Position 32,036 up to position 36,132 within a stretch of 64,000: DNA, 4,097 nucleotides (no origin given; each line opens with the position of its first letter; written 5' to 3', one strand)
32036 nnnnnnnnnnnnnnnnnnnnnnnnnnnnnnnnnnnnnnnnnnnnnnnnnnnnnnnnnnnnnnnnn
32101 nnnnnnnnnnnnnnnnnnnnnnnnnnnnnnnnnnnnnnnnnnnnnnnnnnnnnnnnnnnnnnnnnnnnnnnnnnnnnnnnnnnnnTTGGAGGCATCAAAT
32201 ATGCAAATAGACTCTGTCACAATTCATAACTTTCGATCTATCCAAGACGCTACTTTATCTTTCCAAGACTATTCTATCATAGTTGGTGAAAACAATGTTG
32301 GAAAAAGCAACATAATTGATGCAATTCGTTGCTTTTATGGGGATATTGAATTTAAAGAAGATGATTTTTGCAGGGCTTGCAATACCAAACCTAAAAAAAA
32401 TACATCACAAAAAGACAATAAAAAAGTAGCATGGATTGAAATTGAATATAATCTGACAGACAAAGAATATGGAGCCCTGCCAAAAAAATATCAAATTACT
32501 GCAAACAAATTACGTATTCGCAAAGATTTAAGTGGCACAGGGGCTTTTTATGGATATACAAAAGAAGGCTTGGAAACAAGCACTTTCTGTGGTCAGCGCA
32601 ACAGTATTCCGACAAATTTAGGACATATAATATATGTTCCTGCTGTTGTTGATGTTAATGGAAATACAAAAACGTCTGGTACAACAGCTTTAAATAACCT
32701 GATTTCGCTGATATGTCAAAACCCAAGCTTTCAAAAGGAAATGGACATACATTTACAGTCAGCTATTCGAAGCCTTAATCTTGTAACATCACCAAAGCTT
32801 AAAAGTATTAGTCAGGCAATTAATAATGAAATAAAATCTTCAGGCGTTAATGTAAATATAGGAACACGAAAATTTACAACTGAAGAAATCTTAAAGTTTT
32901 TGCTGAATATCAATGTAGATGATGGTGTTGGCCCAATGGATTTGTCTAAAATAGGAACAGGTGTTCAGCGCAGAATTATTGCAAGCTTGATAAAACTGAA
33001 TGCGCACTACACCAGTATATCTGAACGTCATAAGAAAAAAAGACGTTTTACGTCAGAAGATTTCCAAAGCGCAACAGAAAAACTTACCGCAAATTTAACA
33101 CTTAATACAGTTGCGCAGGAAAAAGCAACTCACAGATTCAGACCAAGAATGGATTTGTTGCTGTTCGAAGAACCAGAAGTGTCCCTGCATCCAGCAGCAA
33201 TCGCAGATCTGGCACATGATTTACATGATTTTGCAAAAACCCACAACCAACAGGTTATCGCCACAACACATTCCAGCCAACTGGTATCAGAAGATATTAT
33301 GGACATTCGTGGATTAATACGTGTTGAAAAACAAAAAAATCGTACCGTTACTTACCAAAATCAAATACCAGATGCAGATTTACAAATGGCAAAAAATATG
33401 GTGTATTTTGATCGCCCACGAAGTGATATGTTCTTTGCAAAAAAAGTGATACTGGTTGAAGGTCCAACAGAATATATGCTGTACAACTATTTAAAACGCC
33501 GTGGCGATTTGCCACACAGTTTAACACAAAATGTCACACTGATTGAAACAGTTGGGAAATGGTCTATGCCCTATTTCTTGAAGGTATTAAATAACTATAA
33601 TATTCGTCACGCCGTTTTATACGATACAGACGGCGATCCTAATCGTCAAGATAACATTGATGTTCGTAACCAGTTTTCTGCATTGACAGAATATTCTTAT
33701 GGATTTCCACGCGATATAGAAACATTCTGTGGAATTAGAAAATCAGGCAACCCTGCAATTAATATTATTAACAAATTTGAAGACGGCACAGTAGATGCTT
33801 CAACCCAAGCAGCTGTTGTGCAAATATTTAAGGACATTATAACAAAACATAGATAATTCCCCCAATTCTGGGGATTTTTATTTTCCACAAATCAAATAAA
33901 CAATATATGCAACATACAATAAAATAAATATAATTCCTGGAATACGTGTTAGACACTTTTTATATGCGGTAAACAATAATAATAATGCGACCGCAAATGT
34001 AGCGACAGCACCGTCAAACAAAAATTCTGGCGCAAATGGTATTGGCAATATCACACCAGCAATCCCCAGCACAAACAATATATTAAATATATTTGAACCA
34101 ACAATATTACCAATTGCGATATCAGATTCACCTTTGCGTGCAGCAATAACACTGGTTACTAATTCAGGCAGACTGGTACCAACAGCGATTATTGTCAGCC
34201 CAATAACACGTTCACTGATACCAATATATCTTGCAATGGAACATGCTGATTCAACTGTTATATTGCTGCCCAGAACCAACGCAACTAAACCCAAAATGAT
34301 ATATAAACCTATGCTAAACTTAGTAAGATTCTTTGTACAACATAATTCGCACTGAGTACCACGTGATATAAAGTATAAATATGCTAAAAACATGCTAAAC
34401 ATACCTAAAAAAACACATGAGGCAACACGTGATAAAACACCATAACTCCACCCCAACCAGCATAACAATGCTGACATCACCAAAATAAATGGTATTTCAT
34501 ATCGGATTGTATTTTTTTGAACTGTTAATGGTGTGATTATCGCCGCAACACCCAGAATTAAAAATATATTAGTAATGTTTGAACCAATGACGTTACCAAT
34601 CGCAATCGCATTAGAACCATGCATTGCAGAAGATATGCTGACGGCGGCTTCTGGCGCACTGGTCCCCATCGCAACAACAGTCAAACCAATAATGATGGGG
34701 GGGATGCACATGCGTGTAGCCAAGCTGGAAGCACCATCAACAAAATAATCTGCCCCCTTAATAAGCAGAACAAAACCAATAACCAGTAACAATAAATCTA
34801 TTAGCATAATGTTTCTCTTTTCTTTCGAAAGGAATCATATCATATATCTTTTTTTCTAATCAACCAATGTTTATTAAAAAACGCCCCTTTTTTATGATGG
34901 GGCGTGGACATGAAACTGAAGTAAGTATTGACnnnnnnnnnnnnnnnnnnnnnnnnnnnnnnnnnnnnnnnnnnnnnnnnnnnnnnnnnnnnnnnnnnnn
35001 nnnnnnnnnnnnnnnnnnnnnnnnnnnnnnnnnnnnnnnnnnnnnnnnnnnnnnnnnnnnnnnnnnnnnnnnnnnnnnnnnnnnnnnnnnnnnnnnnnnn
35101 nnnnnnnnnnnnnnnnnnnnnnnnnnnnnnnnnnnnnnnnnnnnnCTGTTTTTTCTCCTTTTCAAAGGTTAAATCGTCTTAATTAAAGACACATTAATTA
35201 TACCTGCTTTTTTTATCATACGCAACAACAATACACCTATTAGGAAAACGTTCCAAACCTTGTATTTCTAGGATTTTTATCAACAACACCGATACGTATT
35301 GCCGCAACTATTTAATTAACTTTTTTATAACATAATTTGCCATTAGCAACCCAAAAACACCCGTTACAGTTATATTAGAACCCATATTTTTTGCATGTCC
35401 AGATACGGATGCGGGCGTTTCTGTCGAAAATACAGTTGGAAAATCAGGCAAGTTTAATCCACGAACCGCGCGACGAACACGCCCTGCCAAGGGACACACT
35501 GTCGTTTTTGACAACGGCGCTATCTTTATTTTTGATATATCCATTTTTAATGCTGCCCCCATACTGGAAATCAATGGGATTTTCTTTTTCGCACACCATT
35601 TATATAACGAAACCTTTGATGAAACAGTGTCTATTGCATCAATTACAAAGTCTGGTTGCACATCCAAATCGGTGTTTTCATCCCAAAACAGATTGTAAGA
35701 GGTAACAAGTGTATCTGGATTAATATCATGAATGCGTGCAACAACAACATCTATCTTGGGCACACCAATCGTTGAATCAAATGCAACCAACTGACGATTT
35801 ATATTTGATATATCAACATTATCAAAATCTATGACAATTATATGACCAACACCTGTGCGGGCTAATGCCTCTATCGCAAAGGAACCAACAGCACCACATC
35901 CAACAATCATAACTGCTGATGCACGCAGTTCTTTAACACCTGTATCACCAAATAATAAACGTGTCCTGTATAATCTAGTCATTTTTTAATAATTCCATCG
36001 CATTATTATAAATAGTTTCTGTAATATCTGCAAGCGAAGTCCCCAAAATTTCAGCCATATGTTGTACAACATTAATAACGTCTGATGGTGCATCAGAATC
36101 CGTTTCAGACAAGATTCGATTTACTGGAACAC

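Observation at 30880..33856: Accessory islet between lptE-holA and a CaCA antiporter: Cys-rich membrane-anchored protein next to a stand-alone OLD-family ATPase-TOPRIM nuclease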

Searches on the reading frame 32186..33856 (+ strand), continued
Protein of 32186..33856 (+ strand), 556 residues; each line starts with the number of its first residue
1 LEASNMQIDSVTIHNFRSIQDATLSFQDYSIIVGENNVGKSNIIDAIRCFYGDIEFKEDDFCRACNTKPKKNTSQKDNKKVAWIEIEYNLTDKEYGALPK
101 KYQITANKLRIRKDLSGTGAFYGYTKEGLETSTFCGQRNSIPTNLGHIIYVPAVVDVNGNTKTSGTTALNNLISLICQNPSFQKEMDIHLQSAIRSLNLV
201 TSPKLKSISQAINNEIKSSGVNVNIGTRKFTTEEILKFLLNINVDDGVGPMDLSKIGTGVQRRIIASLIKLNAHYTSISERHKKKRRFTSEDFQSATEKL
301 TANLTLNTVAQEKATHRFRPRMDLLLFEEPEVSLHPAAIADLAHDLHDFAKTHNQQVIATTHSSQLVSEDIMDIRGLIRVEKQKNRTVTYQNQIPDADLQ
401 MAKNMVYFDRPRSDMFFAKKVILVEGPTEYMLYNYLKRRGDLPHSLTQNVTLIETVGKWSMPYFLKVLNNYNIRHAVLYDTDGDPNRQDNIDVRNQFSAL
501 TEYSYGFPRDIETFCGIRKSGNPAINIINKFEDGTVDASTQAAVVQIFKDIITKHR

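Call 35: find_encoding_contigs(protein=P0148, flank=6000, max_places=1)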
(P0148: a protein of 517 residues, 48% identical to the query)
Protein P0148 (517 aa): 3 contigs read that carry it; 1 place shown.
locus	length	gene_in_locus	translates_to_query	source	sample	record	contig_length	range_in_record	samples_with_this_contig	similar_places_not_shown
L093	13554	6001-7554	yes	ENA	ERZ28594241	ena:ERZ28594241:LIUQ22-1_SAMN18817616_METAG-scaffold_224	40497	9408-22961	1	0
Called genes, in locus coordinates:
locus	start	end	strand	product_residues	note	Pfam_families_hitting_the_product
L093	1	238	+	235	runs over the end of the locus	-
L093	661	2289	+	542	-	PF00005:ABC_tran, PF02463:SMC_N (faint), PF03193:RsgA_GTPase (faint), PF13476:AAA_23 (faint), PF13555:AAA_29 (faint), PF13191:AAA_16 (faint), PF12848:ABC_tran_Xtn, PF00005:ABC_tran, +2 more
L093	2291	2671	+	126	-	PF00293:NUDIX, PF14815:NUDIX_4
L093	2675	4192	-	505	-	-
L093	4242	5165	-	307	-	PF01699:Na_Ca_ex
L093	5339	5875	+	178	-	-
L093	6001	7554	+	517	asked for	PF02463:SMC_N, PF11398:DUF2813 (faint), PF13175:AAA_15, PF13476:AAA_23, PF13304:AAA_21, PF13175:AAA_15, PF20469:OLD-like_TOPRIM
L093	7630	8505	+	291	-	PF25816:RamC_N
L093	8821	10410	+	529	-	-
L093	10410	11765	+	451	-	PF12895:ANAPC3 (faint), PF24575:TPR_Slam, PF07719:TPR_2 (faint), PF13176:TPR_7 (faint), PF13428:TPR_14 (weak), PF13432:TPR_16 (weak), PF14559:TPR_19 (weak), PF04575:SlipAM, +2 more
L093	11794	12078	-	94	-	-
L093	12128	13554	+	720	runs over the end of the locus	PF01155:HypA (faint), PF14311:DUF4379, PF05265:DUF723 (faint), PF09723:Zn_ribbon_8 (faint), PF14311:DUF4379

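Call 39: search_protein_families(library=ncbifam, proteins=[window:32201-33856:+, L009:5319-5903:+, L008:4619-5908:+, L092:7583-8068:+], max_evalue=0.01)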
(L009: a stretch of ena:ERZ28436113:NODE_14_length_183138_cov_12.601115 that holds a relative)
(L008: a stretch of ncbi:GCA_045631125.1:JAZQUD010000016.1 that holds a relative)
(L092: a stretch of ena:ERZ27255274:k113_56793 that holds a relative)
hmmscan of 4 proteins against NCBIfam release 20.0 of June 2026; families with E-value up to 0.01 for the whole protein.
window:32201-33856:+ (551 aa): 12 families
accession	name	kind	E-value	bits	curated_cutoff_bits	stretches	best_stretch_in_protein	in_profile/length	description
NF038234.1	retron_eff_Eco8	equivalog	4.2e-25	88.5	250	2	1-86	1-77/679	retron Eco8 family effector endonuclease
NF047739.1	antiphage_MADS3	equivalog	2e-10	40.4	420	1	3-70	2-68/427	methylation-associated defense system AAA family ATPase MAD3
TIGR00611.2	recf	equivalog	6.2e-08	32.2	172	1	3-45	1-44/339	DNA replication/repair protein RecF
NF041760.1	PtuA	equivalog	4.7e-07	29.1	500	1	2-43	51-93/524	retron Ec78 anti-phage system effector ATPase PtuA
NF003034.1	PRK03918.1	equivalog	5.3e-07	28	700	1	1-90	1-84/878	DNA double-strand break repair ATPase Rad50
NF002244.0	PRK01156.1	equivalog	4.3e-06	25.1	847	1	1-43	1-44/895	DNA double-strand break repair ATPase Rad50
NF041034.1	Rad50_Sulf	equivalog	4.5e-05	21.5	1000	1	1-43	1-44/872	DNA double-strand break repair ATPase Rad50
TIGR00634.1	recN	equivalog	0.00047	19.2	407.85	1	4-47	3-47/563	DNA repair protein RecN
TIGR02169.1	SMC_prok_A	equivalog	0.00049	17.9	729.4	1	3-48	2-49/1165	chromosome segregation protein SMC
NF002572.0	PRK02224.1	equivalog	0.0023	16.3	1087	1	1-46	1-45/888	DNA double-strand break repair ATPase Rad50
TIGR03864.1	PQQ_ABC_ATP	hypoth_equivalog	0.0071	15.8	302.25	0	318-364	152-198/236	ABC transporter, ATP-binding subunit, PQQ-dependent alcohol dehydrogenase system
NF053563.1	Rkd4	equivalog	0.009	14.2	860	0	2-43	2-44/747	arcadin-4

L009:5319-5903:+ (194 aa): 0 families

L008:4619-5908:+ (429 aa): 17 families
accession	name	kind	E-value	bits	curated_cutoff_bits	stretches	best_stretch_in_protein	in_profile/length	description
NF008673.0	PRK11678.1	equivalog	2.2e-77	260.8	331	2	47-422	81-449/450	molecular chaperone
NF001413.0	PRK00290.1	equivalog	4.7e-31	107.8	648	2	7-229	4-228/625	molecular chaperone DnaK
TIGR02350.1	prok_dnaK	equivalog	7.1e-31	107.2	822.55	2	7-228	2-226/596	molecular chaperone DnaK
TIGR01991.1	HscA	equivalog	1.4e-28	99.7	708.55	2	8-230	2-227/600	Fe-S protein assembly chaperone HscA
NF003520.0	PRK05183.1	subfamily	3.2e-28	98.5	620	2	6-230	20-247/621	Fe-S protein assembly chaperone HscA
NF002399.0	PRK01433.1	equivalog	1.3e-26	93.4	743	2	6-227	20-235/595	Fe-S protein assembly chaperone HscA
NF009946.0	PRK13410.1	equivalog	1.3e-23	83.1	1019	3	94-228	109-230/669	molecular chaperone DnaK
NF009947.0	PRK13411.1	equivalog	1.6e-23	82.6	1002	3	89-228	102-229/662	molecular chaperone DnaK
NF010539.0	PRK13927.1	subfamily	2.7e-11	43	293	1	98-229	80-190/339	rod shape-determining protein MreB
TIGR00904.1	mreB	subfamily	2.4e-10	40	365.75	1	143-228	114-188/334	MreB/Mrl family cell shape determining protein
NF010540.1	PRK13929.1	exception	3.7e-08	32.8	515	1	142-226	113-186/334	rod-share determining protein MreBH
NF011660.0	PRK15080.1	equivalog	2.4e-06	27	182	0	105-199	79-161/277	ethanolamine utilization protein EutJ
TIGR01174.1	ftsA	equivalog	1.6e-05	24.2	175.85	0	342-400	283-342/371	cell division protein FtsA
NF053558.1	BeeR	equivalog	0.00013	21.1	530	1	99-197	80-177/349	BeeR family actin-like protein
NF004618.0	PRK05952.1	equivalog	0.0004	19.4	455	1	339-406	241-310/384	beta-ketoacyl-ACP synthase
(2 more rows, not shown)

L092:7583-8068:+ (161 aa): 0 families

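Call 44: search_dna_similar(query=window:32201-33856:+, collection=phages, mode=protein, max_evalue=0.00001, max_rows=15)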
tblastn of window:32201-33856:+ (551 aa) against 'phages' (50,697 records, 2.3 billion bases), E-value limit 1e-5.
Records with a match: 2; places in all: 2; records where one place covers at least 80% of the query: 0.
Best place of each record, by identity: <60% 2.
By first word of the organism name: Listeria 2.
By host as written in the record: Listeria monocytogenes 2.
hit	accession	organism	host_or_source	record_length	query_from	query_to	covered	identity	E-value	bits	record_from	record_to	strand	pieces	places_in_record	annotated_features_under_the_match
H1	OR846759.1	Listeria phage LM 4-11-1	Listeria monocytogenes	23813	302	493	35%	25.5%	1e-6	57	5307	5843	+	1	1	record has no annotation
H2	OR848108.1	Listeria phage LM 4-14-1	Listeria monocytogenes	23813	302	493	35%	25.5%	1e-6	57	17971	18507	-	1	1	record has no annotation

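Call 74: find_encoding_contigs(protein=P0132, flank=5000, max_places=1)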
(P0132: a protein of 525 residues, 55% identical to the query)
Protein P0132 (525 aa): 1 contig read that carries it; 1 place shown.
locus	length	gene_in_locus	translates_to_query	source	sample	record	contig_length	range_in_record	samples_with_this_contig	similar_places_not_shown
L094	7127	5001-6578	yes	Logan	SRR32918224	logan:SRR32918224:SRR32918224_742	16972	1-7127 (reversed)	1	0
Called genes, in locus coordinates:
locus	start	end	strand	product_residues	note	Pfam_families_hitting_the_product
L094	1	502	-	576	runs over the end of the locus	PF03235:GmrSD_N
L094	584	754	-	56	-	-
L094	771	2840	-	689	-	PF13401:AAA_22 (faint), PF24883:NPHP3_N (faint), PF00493:MCM (faint), PF02367:TsaE (faint), PF05496:RuvB_N (faint), PF13191:AAA_16 (faint), PF00004:AAA, PF00004:AAA, +7 more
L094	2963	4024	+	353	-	PF13280:WYL (weak), PF25583:WCX (weak)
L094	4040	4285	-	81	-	-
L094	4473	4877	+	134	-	-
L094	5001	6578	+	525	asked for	PF02463:SMC_N (weak), PF11398:DUF2813 (faint), PF13175:AAA_15, PF13476:AAA_23 (weak), PF13175:AAA_15, PF13304:AAA_21, PF20469:OLD-like_TOPRIM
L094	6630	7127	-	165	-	?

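Call 75: find_encoding_contigs(protein=P0129, flank=5000, max_places=1)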
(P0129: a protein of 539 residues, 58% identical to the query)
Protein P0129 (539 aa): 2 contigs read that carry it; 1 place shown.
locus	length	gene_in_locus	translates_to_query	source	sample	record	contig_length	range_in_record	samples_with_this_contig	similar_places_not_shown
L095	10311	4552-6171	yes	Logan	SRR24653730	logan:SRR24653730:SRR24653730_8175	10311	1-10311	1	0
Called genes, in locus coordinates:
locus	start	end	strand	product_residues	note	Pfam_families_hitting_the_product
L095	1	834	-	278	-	?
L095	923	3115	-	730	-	PF17764:PriA_3primeBD (weak), PF00270:DEAD, PF04851:ResIII, PF18319:Zn_ribbon_PriA, PF00271:Helicase_C (weak), PF18074:PriA_C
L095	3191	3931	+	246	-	PF01636:APH (faint)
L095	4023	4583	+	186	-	-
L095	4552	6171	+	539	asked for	PF02463:SMC_N, PF11398:DUF2813 (weak), PF13175:AAA_15, PF13476:AAA_23, PF13175:AAA_15, PF13304:AAA_21, PF11398:DUF2813 (weak), PF20469:OLD-like_TOPRIM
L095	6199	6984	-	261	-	-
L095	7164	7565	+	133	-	-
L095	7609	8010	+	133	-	-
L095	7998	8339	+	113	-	-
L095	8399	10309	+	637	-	?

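Call 76: predict_structure(alignment_id=A2)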
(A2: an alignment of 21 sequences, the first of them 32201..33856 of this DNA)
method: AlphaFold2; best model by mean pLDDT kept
length: 551 residues; sequences in the alignment: 21
mean_pLDDT: 81.2   pTM: 0.78
mean pLDDT of the five models: 81.2, 80.4, 78.9, 77.3, 77.0
residues with pLDDT >= 90: 227; 70-90: 209; 50-70: 82; < 50: 33
segments of 3 or more residues with pLDDT < 50: 67-73, 132-137, 151-158, 302-311
pLDDT, mean of each block of 10 residues (from residue 1): 95 94 91 90 89 83 50 73 92 89 93 84 83 51 79 44 77 78 74 77 84 75 61 59 62 70 83 73 55 61 45 78 70 81 87 89 82 91 92 86 86 93 95 94 92 93 94 94 94 95 94 90 95 96 94 69
secondary structure, 60 per line:
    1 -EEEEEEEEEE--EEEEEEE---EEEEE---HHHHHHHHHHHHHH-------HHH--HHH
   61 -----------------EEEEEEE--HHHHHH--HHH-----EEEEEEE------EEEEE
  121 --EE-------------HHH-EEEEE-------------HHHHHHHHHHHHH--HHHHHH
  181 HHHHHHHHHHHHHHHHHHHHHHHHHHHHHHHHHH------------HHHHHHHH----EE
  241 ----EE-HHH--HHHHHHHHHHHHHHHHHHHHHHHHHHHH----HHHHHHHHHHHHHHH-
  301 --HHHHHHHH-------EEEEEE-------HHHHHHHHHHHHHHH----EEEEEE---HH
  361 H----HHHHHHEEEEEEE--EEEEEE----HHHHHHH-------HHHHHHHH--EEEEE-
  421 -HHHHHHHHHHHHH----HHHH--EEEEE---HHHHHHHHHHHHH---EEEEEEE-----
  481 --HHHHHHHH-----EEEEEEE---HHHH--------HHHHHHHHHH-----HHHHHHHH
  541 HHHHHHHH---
elements in order: E2-11 E14-20 E24-28 H32-45 E78-84 H87-92 E103-109 E116-120 E142-146 H160-172 H175-214 H227-234 H253-280 H285-299 H303-310 E318-323 H331-345 E350-355 H366-371 E372-378 E381-386 H391-397 H405-412 E415-419 H422-434 H439-442 E445-449 H453-465 E469-475 H483-490 E496-502 H506-509 H518-527 H533-548

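Call 79: fold_search(model_id=the predicted structure, library=pdb)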
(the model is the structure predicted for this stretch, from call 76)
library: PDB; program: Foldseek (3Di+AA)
matches with E <= 10: 883; with E <= 0.001: 174
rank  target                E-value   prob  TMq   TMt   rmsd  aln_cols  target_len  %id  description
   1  6p74                  1.0e-20  1.00  0.60  0.64   7.6       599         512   15  OLD nuclease from Thermus Scotoductus (released 2020-01-29)
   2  8u7i_A                8.5e-19  1.00  0.50  0.45   7.5       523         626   19  Structure of the phage immune evasion protein Gad1 bound to the Gabija GajAB complex (released 2023-11-22)
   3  8x5i_D                2.4e-18  1.00  0.49  0.48   8.1       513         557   18  Structure of ATP/Mg2+ bound Gabija GajA (released 2024-02-28)
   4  8x5i_B                3.1e-18  1.00  0.49  0.49   7.4       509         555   18  Structure of ATP/Mg2+ bound Gabija GajA (released 2024-02-28)
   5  9x94_J                3.3e-17  1.00  0.47  0.37  13.1       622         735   16  Apo Retron-Eco8 complex (released 2026-03-18)
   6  9lpa_B                4.8e-17  1.00  0.43  0.34  15.2       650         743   15  The cryo-EM structure of retron Eco8 in an active state (released 2025-11-19)
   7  8sm3_A                9.6e-17  1.00  0.49  0.49  11.9       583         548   17  Structure of Bacillus cereus VD045 Gabija GajA-GajB Complex (released 2023-11-22)
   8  9x9b_B                1.1e-16  1.00  0.46  0.36  13.4       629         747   16  Retron-Eco8 complex with ATP-Mg2+ (released 2026-03-04)
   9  9lp9_B                1.3e-16  1.00  0.48  0.37   7.5       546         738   17  The cryo-EM structure of retron Eco8 in a standby state (released 2025-11-19)
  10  9x94_F                2.7e-16  1.00  0.41  0.32  11.8       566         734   15  Apo Retron-Eco8 complex (released 2026-03-18)
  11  9p4j_A                9.4e-16  1.00  0.44  0.35  12.9       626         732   15  The structure of Retron Eco8 in Apo state (released 2025-11-12)
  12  8tjy_A                8.1e-15  1.00  0.43  0.50  10.1       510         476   16  Structure of Gabija AB complex (released 2024-04-24)
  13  8x5i_C                3.6e-14  1.00  0.43  0.50  10.6       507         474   16  Structure of ATP/Mg2+ bound Gabija GajA (released 2024-02-28)
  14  8x5i_A                3.8e-14  1.00  0.43  0.49   9.2       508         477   16  Structure of ATP/Mg2+ bound Gabija GajA (released 2024-02-28)
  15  8j4t_A                7.9e-14  1.00  0.42  0.49   8.0       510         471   15  GajA-GajB complex (released 2024-02-21)
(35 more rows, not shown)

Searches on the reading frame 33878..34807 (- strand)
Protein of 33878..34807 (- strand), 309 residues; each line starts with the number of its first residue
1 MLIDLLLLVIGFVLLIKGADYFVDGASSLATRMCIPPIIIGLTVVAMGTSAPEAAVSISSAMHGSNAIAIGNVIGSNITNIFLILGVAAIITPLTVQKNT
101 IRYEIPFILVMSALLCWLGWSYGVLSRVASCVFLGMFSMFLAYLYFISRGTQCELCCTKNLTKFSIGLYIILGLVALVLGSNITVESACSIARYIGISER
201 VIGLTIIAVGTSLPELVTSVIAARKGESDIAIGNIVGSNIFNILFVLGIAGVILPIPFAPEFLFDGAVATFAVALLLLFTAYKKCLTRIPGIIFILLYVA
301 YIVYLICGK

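Call 3: search_protein_families(library=pfam, proteins=[window:33878-34807:-], max_evalue=0.01)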
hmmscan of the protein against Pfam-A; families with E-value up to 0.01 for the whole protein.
window:33878-34807:- (309 aa): 1 family
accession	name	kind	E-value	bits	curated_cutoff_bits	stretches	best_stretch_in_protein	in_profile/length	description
PF01699.29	Na_Ca_ex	-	8.8e-68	227.4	24.9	2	168-306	4-150/151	Sodium/calcium exchanger protein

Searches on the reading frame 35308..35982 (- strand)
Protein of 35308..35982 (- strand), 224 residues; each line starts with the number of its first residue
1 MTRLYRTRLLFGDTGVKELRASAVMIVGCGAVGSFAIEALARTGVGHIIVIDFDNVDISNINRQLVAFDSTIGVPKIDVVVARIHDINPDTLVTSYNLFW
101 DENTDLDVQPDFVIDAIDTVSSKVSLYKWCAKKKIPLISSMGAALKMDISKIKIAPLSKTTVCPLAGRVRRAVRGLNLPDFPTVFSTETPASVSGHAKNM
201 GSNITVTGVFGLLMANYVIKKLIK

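Call 3: search_protein_families(library=pfam, proteins=[window:35308-35982:-], max_evalue=0.01)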
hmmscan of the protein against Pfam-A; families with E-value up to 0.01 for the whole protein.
window:35308-35982:- (224 aa): 4 families
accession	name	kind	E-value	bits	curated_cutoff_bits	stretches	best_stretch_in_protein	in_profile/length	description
PF00899.27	ThiF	-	6.1e-43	147.1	28.1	1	10-223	9-203/238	ThiF family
PF03435.24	Sacchrp_dh_NADP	-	8.7e-05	23.3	25.1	1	24-137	1-95/129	Saccharopine dehydrogenase NADP binding domain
PF02254.24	TrkA_N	-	0.0043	17.8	23.8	1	24-65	1-41/116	TrkA-N domain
PF03721.20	UDPG_MGDP_dh_N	-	0.0066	16.5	27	0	24-65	3-43/187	UDP-glucose/GDP-mannose dehydrogenase family, NAD binding domain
